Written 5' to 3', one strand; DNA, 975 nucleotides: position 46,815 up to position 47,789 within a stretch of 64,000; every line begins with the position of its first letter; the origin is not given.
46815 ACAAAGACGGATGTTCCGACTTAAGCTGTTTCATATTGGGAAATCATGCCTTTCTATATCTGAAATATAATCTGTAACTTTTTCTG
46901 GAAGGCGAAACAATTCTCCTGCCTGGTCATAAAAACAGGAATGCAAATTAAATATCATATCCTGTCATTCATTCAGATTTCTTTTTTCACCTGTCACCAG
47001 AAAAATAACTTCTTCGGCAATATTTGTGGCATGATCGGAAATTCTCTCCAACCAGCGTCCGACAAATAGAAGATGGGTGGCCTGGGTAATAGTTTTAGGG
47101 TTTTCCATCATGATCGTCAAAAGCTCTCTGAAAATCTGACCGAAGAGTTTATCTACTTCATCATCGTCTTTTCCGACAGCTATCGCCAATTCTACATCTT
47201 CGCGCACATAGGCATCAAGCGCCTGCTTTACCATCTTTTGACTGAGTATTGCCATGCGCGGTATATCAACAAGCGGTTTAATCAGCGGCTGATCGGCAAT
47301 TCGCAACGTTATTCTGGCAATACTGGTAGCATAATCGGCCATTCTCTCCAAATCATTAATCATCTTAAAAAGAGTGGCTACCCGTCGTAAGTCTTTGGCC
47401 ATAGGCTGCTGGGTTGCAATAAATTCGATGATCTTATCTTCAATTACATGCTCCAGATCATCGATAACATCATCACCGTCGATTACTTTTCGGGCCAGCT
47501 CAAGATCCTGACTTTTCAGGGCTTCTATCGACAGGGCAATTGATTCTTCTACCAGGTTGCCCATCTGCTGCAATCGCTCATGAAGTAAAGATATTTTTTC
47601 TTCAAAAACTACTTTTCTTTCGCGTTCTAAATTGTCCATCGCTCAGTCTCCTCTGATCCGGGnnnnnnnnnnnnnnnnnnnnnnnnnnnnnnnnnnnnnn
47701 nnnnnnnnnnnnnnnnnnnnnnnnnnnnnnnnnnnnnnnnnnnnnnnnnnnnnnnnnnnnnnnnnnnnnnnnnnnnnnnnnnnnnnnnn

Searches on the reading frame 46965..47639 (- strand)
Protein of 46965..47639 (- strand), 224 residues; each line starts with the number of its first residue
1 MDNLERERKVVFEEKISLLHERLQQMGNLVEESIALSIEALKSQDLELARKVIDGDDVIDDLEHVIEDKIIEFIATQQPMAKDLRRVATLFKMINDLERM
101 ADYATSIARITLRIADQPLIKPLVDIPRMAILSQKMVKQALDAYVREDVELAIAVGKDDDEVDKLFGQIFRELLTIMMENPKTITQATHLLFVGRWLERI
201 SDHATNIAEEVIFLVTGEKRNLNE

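Call 66: search_protein_families(library=pfam, proteins=[window:46965-47639:-], max_evalue=0.0001)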
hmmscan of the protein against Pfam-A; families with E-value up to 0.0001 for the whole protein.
window:46965-47639:- (224 aa): 1 family
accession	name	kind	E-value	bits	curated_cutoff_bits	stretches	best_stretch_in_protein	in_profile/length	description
PF01895.24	PhoU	-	1.3e-51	173.4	23.5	2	23-110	1-88/89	PhoU domain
